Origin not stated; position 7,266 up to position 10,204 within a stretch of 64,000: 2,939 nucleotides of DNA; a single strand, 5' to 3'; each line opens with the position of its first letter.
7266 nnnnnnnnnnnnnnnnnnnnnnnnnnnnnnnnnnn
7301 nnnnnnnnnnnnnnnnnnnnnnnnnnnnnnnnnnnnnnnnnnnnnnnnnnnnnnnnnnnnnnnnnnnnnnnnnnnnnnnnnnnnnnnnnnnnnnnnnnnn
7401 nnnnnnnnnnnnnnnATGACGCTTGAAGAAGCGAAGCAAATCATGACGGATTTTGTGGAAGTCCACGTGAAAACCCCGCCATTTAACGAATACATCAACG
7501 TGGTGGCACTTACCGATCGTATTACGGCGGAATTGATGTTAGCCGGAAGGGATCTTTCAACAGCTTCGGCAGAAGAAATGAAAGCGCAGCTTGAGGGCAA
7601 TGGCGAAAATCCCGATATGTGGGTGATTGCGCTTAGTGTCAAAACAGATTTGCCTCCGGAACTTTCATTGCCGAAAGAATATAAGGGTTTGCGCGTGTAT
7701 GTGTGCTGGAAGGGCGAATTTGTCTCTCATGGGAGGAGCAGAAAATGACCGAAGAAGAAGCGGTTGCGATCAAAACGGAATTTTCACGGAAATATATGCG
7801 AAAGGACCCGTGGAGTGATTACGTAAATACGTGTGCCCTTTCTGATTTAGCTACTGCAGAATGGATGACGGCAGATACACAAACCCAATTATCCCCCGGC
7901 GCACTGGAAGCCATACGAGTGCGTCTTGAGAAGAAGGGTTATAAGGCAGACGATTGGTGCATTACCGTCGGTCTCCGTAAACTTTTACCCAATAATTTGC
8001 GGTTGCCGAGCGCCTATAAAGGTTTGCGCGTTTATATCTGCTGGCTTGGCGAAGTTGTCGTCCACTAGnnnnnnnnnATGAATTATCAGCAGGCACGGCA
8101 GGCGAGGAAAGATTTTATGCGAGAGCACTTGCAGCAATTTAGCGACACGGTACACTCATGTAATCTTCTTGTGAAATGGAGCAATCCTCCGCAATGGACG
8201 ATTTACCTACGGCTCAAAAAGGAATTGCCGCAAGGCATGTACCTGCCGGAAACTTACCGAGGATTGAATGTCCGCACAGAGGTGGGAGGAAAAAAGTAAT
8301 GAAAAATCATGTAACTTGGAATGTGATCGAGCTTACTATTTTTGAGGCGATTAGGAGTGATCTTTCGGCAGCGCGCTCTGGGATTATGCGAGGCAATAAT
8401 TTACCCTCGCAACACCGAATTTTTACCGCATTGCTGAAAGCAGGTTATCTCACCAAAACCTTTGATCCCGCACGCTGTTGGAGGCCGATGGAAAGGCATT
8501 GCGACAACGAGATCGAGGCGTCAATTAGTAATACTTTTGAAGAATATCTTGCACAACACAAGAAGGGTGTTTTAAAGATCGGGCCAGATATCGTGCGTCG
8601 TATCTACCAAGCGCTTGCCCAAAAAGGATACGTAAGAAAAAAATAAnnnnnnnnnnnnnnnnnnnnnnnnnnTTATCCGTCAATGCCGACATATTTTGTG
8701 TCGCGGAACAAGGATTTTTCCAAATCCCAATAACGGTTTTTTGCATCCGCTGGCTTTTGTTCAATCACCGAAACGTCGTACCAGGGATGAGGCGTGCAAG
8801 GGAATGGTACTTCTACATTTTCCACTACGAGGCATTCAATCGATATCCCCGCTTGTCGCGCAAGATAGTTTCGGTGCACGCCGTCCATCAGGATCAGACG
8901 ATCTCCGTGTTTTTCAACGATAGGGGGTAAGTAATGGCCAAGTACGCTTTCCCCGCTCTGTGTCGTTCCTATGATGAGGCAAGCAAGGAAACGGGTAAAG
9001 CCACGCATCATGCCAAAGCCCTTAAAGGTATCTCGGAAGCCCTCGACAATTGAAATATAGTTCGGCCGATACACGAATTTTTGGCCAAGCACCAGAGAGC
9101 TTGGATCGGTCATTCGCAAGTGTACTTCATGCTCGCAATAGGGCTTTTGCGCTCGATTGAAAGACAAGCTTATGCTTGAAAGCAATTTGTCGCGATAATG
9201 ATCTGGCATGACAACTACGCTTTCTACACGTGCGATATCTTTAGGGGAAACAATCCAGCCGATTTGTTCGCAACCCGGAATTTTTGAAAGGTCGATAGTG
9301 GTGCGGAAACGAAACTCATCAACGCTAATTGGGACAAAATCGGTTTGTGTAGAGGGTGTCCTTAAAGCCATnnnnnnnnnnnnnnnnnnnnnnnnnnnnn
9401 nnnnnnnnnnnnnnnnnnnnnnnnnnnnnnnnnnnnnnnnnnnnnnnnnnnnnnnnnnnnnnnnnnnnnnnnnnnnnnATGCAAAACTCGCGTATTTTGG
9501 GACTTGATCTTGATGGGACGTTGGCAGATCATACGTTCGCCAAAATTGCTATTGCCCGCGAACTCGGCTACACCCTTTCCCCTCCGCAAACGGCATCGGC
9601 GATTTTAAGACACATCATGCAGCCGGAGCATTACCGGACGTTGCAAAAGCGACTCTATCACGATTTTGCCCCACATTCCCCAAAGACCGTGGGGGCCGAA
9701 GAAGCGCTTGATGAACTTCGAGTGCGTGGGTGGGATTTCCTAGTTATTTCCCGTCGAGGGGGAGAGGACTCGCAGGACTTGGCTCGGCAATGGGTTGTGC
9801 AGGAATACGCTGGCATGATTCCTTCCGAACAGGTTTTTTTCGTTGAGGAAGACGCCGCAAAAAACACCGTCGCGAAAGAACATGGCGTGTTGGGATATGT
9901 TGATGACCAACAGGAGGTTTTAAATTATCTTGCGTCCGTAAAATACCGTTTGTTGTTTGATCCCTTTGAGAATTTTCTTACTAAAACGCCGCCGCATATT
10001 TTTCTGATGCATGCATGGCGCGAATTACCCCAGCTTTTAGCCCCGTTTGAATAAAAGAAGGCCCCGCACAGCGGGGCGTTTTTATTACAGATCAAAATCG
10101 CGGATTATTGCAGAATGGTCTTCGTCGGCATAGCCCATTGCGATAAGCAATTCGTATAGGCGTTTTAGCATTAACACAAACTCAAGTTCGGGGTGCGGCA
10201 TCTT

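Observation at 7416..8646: Tightly coupled operon of three tandem paralogous small proteins plus a fourth small gene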

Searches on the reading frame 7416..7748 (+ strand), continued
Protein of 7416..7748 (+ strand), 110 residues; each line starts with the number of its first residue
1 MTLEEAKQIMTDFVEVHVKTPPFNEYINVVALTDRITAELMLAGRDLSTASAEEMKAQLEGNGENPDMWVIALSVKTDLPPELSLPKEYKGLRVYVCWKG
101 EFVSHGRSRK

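Call 81: fold_search(model_id=the predicted structure, library=viral)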
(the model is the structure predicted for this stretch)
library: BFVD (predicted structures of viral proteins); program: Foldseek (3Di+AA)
matches with E <= 10: 155; with E <= 0.001: 0
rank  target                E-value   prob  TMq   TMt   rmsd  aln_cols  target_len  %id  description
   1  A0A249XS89            1.6e-01  0.97  0.51  0.58   2.9       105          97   13  Uncharacterized protein [Mycobacterium phage Phabba]
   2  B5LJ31                3.4e-01  0.91  0.52  0.67   2.8       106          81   12  Uncharacterized protein [Mycobacterium phage Myrna]
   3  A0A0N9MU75            3.9e-01  0.41  0.25  0.09   2.7        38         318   29  (no name in the UniProt tables at hand)
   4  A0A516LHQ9            5.1e-01  0.12  0.25  0.25  10.7       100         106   17  (no name in the UniProt tables at hand)
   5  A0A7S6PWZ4            7.1e-01  0.09  0.25  0.15   9.9       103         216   14  Replicase (Fragment) [Grapevine rupestris stem pitting-associated virus]
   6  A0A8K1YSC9            8.2e-01  0.02  0.15  0.02  15.7       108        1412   14  Polyprotein [Sclerotinia sclerotiorum deltaflexivirus 2-U]
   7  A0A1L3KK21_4          8.7e-01  0.08  0.29  0.05  10.3       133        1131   10  (no name in the UniProt tables at hand)
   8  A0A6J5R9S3            1.1e+00  0.04  0.17  0.18  13.4        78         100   17  Uncharacterized protein [uncultured Caudovirales phage]
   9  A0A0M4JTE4            1.4e+00  0.09  0.19  0.07   9.1        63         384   19  (no name in the UniProt tables at hand)
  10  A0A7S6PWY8            1.6e+00  0.06  0.26  0.12  11.1       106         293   10  Replicase (Fragment) [Grapevine rupestris stem pitting-associated virus]
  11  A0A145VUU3            1.7e+00  0.03  0.20  0.05  14.5       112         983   12  Uncharacterized protein [Abalone herpesvirus Taiwan/2005]
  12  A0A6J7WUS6            1.8e+00  0.08  0.23  0.15  13.3        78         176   22  Uncharacterized protein [uncultured Caudovirales phage]
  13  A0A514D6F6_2          1.8e+00  0.07  0.24  0.04   9.4        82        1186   12  RNA-dependent RNA polymerase [Riboviria sp.]
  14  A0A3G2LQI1            1.8e+00  0.06  0.21  0.03   8.9        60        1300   13  (no name in the UniProt tables at hand)
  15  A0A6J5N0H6            1.9e+00  0.04  0.22  0.09  14.7       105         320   12  Uncharacterized protein [uncultured Caudovirales phage]
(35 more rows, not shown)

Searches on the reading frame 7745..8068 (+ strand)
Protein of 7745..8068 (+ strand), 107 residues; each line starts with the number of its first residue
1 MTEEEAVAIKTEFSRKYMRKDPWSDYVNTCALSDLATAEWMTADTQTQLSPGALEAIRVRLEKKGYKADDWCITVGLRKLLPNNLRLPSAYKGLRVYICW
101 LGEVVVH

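Call 3: search_protein_families(library=pfam, proteins=[window:7745-8068:+], max_evalue=1)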
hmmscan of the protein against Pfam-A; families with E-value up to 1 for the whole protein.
window:7745-8068:+ (107 aa): 0 families

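Call 11: search_protein_families(library=phrogs, proteins=[window:7745-8068:+], max_evalue=1)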
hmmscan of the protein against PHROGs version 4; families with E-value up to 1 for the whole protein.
window:7745-8068:+ (107 aa): 1 family
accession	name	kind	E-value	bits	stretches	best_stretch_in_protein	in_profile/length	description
phrog_24048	-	unknown function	0.086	14.3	1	20-44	51-75/87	-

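Call 12: search_protein_families(library=ncbifam, proteins=[window:7745-8068:+], max_evalue=1)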
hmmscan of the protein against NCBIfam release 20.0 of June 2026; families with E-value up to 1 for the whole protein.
window:7745-8068:+ (107 aa): 0 families

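Call 13: search_protein_families(library=padloc, proteins=[window:7745-8068:+], max_evalue=1)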
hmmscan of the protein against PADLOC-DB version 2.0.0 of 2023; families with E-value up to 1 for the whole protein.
window:7745-8068:+ (107 aa): 0 families

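Call 91: search_dna_similar(query=window:7745-8065:+, collection=phages, mode=protein, max_evalue=0.1, max_rows=8)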
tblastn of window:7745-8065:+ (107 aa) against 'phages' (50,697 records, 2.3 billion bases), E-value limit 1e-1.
No match.

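Call 94: search_dna_similar(query=window:7745-8065:+, collection=plasmids, mode=protein, max_evalue=0.1, max_rows=8)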
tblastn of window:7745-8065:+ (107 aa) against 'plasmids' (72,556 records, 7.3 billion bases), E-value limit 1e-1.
No match.

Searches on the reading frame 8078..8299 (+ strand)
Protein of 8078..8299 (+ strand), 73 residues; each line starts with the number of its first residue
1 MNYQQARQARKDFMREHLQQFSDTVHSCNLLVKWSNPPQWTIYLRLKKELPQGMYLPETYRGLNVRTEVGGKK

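Call 3: search_protein_families(library=pfam, proteins=[window:8078-8299:+], max_evalue=1)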
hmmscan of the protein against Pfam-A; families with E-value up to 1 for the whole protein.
window:8078-8299:+ (73 aa): 0 families

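Call 11: search_protein_families(library=phrogs, proteins=[window:8078-8299:+], max_evalue=1)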
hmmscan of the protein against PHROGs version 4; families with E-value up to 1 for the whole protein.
window:8078-8299:+ (73 aa): 1 family
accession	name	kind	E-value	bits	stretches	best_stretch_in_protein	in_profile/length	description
phrog_30411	-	unknown function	0.031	14.5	1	2-52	156-206/229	-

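Call 12: search_protein_families(library=ncbifam, proteins=[window:8078-8299:+], max_evalue=1)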
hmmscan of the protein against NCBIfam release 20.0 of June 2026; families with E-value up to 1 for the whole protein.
window:8078-8299:+ (73 aa): 0 families

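Call 13: search_protein_families(library=padloc, proteins=[window:8078-8299:+], max_evalue=1)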
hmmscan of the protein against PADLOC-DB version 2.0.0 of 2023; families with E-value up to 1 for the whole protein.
window:8078-8299:+ (73 aa): 0 families

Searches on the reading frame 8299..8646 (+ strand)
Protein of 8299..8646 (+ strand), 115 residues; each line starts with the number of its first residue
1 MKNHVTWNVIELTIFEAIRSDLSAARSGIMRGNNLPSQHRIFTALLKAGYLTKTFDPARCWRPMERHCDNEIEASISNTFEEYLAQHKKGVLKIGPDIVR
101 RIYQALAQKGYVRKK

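Call 3: search_protein_families(library=pfam, proteins=[window:8299-8646:+], max_evalue=1)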
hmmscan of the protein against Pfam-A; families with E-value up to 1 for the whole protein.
window:8299-8646:+ (115 aa): 1 family
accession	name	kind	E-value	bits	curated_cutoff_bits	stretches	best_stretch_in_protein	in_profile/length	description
PF19492.4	DUF6027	-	0.11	13.2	25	1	55-107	44-96/134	Family of unknown function (DUF6027)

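Call 11: search_protein_families(library=phrogs, proteins=[window:8299-8646:+], max_evalue=1)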
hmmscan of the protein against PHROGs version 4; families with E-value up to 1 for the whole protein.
window:8299-8646:+ (115 aa): 0 families

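Call 12: search_protein_families(library=ncbifam, proteins=[window:8299-8646:+], max_evalue=1)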
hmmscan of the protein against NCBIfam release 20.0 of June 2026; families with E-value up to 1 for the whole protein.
window:8299-8646:+ (115 aa): 0 families

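Call 13: search_protein_families(library=padloc, proteins=[window:8299-8646:+], max_evalue=1)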
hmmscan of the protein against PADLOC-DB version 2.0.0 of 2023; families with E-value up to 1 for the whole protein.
window:8299-8646:+ (115 aa): 0 families

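Call 18: search_solved_structures(query=window:8299-8643:+, max_evalue=10)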
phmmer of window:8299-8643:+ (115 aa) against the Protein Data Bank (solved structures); distinct sequences matched with E-value up to 10: 2.
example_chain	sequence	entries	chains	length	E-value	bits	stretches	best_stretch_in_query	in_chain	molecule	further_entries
7dn2_a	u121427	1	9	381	0.31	14.5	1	31-93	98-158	Major structural protein ORF14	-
7f2p_a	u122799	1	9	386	0.36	14.2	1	31-92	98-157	KHP40 MCP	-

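Call 46: find_homologous_proteins(query=window:8299-8643:+, max_evalue=0.01)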
Query window:8299-8643:+ (115 aa): 1 proteins with E <= 0.01 among 2 candidates.
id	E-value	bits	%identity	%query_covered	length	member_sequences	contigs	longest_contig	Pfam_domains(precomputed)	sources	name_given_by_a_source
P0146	1.5e-71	255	100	100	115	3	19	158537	-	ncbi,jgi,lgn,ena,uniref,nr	ncbi:MAG: hypothetical protein A2806_04290 [Candidatus Terrybacteria bacterium RIFCSPHIGHO2_01_FULL_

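Call 55: predict_structure(protein=window:8299-8643:+)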
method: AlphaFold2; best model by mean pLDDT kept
length: 115 residues; sequences in the alignment: 1
mean_pLDDT: 59.0   pTM: 0.41
mean pLDDT of the five models: 59.0, 49.9, 49.5, 48.9, 34.8
residues with pLDDT >= 90: 0; 70-90: 6; 50-70: 92; < 50: 17
segments of 3 or more residues with pLDDT < 50: 1-5, 89-93, 112-115
pLDDT, mean of each block of 10 residues (from residue 1): 44 60 61 62 66 70 61 63 54 52 60 48
secondary structure, 60 per line:
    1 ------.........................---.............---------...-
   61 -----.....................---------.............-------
elements in order: H7-31 H35-47 H66-86 H96-108

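Call 92: search_dna_similar(query=window:8299-8643:+, collection=phages, mode=protein, max_evalue=0.1, max_rows=8)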
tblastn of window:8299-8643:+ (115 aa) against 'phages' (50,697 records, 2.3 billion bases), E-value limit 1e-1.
No match.

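Call 95: search_dna_similar(query=window:8299-8643:+, collection=plasmids, mode=protein, max_evalue=0.1, max_rows=8)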
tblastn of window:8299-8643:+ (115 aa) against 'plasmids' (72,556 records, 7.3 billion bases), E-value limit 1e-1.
No match.

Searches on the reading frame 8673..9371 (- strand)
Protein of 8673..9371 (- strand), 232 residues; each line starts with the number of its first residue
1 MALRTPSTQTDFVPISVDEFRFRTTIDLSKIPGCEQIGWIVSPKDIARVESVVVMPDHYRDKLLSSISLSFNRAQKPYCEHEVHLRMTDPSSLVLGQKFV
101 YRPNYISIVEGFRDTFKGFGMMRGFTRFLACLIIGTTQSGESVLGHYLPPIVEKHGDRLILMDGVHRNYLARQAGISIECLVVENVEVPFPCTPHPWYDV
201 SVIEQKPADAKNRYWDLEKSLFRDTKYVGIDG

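Call 3: search_protein_families(library=pfam, proteins=[window:8673-9371:-], max_evalue=1)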
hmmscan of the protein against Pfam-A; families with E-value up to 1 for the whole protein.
window:8673-9371:- (232 aa): 1 family
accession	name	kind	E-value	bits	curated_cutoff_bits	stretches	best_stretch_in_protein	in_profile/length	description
PF24392.2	Parb-CE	-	0.1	13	23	1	77-191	19-133/147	ParB CE domain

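Call 11: search_protein_families(library=phrogs, proteins=[window:8673-9371:-], max_evalue=1)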
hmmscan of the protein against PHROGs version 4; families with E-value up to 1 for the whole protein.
window:8673-9371:- (232 aa): 0 families

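Call 12: search_protein_families(library=ncbifam, proteins=[window:8673-9371:-], max_evalue=1)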
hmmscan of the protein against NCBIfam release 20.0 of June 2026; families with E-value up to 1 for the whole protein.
window:8673-9371:- (232 aa): 0 families

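Call 13: search_protein_families(library=padloc, proteins=[window:8673-9371:-], max_evalue=1)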
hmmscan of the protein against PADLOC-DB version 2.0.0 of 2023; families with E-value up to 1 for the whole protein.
window:8673-9371:- (232 aa): 0 families

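Call 84: search_solved_structures(query=window:8673-9371:-, max_evalue=10)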
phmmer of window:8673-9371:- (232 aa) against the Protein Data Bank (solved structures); distinct sequences matched with E-value up to 10: 0.

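Call 93: search_dna_similar(query=window:8673-9371:-, collection=phages, mode=protein, max_evalue=0.01, max_rows=8)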
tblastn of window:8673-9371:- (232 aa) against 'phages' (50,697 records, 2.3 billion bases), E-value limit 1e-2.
No match.

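Call 96: search_dna_similar(query=window:8673-9371:-, collection=plasmids, mode=protein, max_evalue=0.01, max_rows=8)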
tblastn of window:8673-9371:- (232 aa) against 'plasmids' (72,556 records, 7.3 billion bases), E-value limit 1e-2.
No match.

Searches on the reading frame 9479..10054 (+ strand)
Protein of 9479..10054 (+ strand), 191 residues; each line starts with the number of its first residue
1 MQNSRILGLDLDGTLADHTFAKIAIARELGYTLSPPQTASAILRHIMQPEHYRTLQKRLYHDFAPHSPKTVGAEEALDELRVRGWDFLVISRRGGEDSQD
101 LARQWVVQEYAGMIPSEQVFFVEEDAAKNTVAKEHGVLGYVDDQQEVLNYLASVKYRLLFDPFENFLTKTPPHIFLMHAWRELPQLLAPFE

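Call 3: search_protein_families(library=pfam, proteins=[window:9479-10054:+], max_evalue=1)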
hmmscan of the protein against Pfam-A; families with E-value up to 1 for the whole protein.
window:9479-10054:+ (191 aa): 3 families
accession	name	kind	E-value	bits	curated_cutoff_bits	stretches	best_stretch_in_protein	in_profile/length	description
PF06941.18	NT5C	-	4.8e-06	27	24.8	1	6-168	3-158/180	5' nucleotidase, deoxy (Pyrimidine), cytosolic type C protein (NT5C)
PF00702.32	Hydrolase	-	0.015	16.2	26.4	1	9-117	6-141/191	haloacid dehalogenase-like hydrolase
PF13419.12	HAD_2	-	0.04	14.5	23.8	1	10-56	4-50/178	Haloacid dehalogenase-like hydrolase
